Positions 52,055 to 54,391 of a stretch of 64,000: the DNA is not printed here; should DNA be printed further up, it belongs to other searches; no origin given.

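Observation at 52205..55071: Large fusion enzyme (sugar-phosphate isomerase-type TIM barrel + class-I-aldolase-like barrel) with adjacent DeoR regulator and aminotransferase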

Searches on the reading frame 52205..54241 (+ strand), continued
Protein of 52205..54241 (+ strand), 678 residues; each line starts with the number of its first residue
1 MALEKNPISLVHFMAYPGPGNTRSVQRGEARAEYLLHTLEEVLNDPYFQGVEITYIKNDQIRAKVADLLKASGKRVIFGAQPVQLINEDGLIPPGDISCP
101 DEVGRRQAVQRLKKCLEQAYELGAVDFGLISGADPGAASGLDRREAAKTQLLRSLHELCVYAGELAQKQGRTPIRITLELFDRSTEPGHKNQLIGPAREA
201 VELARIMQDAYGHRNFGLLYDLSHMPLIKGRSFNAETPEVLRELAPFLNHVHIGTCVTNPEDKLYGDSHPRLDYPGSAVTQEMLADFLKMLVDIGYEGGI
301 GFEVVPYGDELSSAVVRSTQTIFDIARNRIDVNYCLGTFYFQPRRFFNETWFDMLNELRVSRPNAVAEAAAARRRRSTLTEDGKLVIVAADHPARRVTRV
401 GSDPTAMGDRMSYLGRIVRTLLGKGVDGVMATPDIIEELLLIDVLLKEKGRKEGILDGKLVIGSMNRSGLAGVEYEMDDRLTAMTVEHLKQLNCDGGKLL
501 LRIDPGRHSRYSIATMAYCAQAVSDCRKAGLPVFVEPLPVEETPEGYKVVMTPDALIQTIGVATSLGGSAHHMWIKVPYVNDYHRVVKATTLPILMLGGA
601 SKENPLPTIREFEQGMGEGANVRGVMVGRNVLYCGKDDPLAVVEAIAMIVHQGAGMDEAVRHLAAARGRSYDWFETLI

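Call 31: search_protein_families(library=pfam, proteins=[L016:7895-9205:+, L016:12633-13607:+, L016:13659-14156:+, L016:14153-15535:+, L016:15563-16525:+, L018:12132-12575:+, L018:12599-14302:+, L018:14307-15692:+, L018:15689-16600:+, L018:16597-17895:+], max_evalue=0.001)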
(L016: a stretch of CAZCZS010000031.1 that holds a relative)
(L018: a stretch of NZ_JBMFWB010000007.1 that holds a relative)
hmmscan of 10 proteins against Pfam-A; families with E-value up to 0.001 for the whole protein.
L016:7895-9205:+ (436 aa): 0 families

L016:12633-13607:+ (324 aa): 1 family
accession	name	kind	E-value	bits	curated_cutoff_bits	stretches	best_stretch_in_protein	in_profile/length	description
PF03480.18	DctP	-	1.9e-85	287.1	23.4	1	34-311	6-284/286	Bacterial extracellular solute-binding protein, family 7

L016:13659-14156:+ (165 aa): 1 family
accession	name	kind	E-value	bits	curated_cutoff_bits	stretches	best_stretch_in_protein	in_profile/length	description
PF04290.18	DctQ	-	3.3e-21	76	28.3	1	30-156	1-130/132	Tripartite ATP-independent periplasmic transporters, DctQ component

L016:14153-15535:+ (460 aa): 1 family
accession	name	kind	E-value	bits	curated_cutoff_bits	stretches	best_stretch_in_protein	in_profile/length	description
PF06808.19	DctM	-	1.3e-110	370.5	23.8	1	40-449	2-413/413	Tripartite ATP-independent periplasmic transporter, DctM component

L016:15563-16525:+ (321 aa): 1 family
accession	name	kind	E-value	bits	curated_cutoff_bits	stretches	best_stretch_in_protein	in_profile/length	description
PF04587.20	ADP_PFK_GK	-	9.9e-53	179.8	27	1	24-314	2-274/430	ADP-specific Phosphofructokinase/Glucokinase conserved region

L018:12132-12575:+ (147 aa): 1 family
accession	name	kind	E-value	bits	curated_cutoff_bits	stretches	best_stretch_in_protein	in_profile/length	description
PF03479.20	PCC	-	4.2e-31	108.1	25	1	14-126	3-116/117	Plants and Prokaryotes Conserved (PCC) domain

L018:12599-14302:+ (567 aa): 4 families
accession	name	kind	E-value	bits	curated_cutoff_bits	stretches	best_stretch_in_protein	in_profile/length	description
PF02836.23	Glyco_hydro_2_C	-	1.2e-74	251.6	21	1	266-566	2-298/302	Glycosyl hydrolases family 2, TIM barrel domain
PF00703.27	Glyco_hydro_2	-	7.3e-11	43.3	23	1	188-263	33-109/109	Glycosyl hydrolases family 2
PF02837.24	Glyco_hydro_2_N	-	7.2e-07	29.7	28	1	29-118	30-133/169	Glycosyl hydrolases family 2, sugar binding domain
PF22612.2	GH113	-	9.5e-06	25.6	27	1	436-530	179-270/289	Glycoside Hydrolase Family 113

L018:14307-15692:+ (461 aa): 2 families
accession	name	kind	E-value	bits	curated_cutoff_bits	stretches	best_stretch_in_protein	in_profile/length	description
PF02056.22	Glyco_hydro_4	-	9.2e-48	162.7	23.2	1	2-188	1-178/183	Family 4 glycosyl hydrolase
PF11975.13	Glyco_hydro_4C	-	5.6e-44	151.1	24.1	1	201-433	1-211/211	Family 4 glycosyl hydrolase C-terminal domain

L018:15689-16600:+ (303 aa): 1 family
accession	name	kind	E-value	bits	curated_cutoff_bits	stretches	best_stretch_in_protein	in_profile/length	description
PF03547.23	Mem_trans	-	1.1e-12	47.7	25.7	1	4-140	5-146/343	Membrane transport protein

L018:16597-17895:+ (432 aa): 1 family
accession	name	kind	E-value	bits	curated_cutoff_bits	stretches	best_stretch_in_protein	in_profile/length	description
PF04587.20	ADP_PFK_GK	-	8.6e-78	262.4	27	1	20-430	2-429/430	ADP-specific Phosphofructokinase/Glucokinase conserved region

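Call 32: search_protein_families(library=pfam, proteins=[L014:2438-3337:+, L014:6171-7151:+, L014:7148-8226:+, L019:8750-9607:+, L024:8221-9852:+, L024:13988-14905:+, L017:2297-3310:+, L017:3375-3845:+, L009:12107-12958:+, L020:3094-4707:-], max_evalue=0.001)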
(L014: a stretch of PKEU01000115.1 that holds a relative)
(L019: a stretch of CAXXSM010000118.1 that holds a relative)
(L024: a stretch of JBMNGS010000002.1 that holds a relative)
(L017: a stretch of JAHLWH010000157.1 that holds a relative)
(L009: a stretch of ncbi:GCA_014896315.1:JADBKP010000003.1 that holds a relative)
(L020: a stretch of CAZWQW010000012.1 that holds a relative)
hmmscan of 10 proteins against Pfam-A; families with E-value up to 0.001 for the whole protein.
L014:2438-3337:+ (299 aa): 1 family
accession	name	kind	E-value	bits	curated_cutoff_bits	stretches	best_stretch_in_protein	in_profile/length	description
PF04962.18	KduI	-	1.2e-79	267.9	23.9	1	47-296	18-262/262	KduI/IolB family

L014:6171-7151:+ (326 aa): 4 families
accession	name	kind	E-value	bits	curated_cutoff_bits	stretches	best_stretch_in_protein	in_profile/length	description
PF02826.25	2-Hacid_dh_C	-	7.2e-63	211.6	25.1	1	112-289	2-178/178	D-isomer specific 2-hydroxyacid dehydrogenase, NAD binding domain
PF00389.36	2-Hacid_dh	-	1.2e-36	125.8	24.6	1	6-321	1-134/134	D-isomer specific 2-hydroxyacid dehydrogenase, catalytic domain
PF03446.21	NAD_binding_2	-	2.6e-07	31.2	21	1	151-258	2-112/161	NAD binding domain of 6-phosphogluconate dehydrogenase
PF03807.23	F420_oxidored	-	1.8e-05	25.6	21.6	1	151-213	2-69/94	NADP oxidoreductase coenzyme F420-dependent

L014:7148-8226:+ (359 aa): 2 families
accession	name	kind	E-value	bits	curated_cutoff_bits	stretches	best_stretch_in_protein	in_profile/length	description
PF00370.27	FGGY_N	-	9e-69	232.2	28.8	1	7-251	2-245/245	FGGY family of carbohydrate kinases, N-terminal domain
PF02782.22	FGGY_C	-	1.3e-05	25.6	27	1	263-359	5-100/198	FGGY family of carbohydrate kinases, C-terminal domain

L019:8750-9607:+ (285 aa): 3 families
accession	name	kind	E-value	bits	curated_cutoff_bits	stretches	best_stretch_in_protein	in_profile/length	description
PF03567.20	Sulfotransfer_2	-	8.4e-08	33.1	22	1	2-217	11-251/252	Sulfotransferase family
PF06990.17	Gal-3-0_sulfotr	-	9.5e-07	28.5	27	1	63-247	128-333/402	Galactose-3-O-sulfotransferase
PF00685.33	Sulfotransfer_1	-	0.00017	21.6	22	1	46-122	54-131/255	Sulfotransferase domain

L024:8221-9852:+ (543 aa): 1 family
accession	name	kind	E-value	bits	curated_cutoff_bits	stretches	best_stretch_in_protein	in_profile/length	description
PF00474.23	SSF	-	2.5e-98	330.1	22.8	1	36-428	1-406/406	Sodium:solute symporter family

L024:13988-14905:+ (305 aa): 3 families
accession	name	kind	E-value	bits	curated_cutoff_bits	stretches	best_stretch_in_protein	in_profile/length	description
PF00288.32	GHMP_kinases_N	-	8.3e-15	55.2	22.3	1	59-141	1-87/87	GHMP kinases N terminal domain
PF08544.19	GHMP_kinases_C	-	3.5e-09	37.4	21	1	209-280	8-83/85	GHMP kinases C terminal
PF22700.2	MVD-like_N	-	0.00026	21.1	27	1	61-130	65-134/157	Diphosphomevalonate decarboxylase-like N-terminal domain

L017:2297-3310:+ (337 aa): 1 family
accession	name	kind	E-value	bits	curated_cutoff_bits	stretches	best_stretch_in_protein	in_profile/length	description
PF00753.33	Lactamase_B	-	4.1e-07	30.6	22.7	1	66-114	15-64/196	Metallo-beta-lactamase superfamily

L017:3375-3845:+ (156 aa): 0 families

L009:12107-12958:+ (283 aa): 1 family
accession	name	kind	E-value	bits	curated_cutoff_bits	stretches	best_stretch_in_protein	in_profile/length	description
PF00156.33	Pribosyltran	-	3.8e-05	23.5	26.3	1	186-275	40-120/158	Phosphoribosyl transferase domain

L020:3094-4707:- (537 aa): 3 families
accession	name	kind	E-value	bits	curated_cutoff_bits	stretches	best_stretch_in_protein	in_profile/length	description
PF14574.11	RACo_C_ter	-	7.2e-71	238.8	27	1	301-530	3-250/261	C-terminal domain of RACo the ASKHA domain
PF17651.6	Raco_middle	-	2.3e-32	112.4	26.8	1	133-295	2-161/163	RACo middle region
PF00111.32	Fer2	-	2e-09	37.7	21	1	16-77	15-76/77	2Fe-2S iron-sulfur cluster binding domain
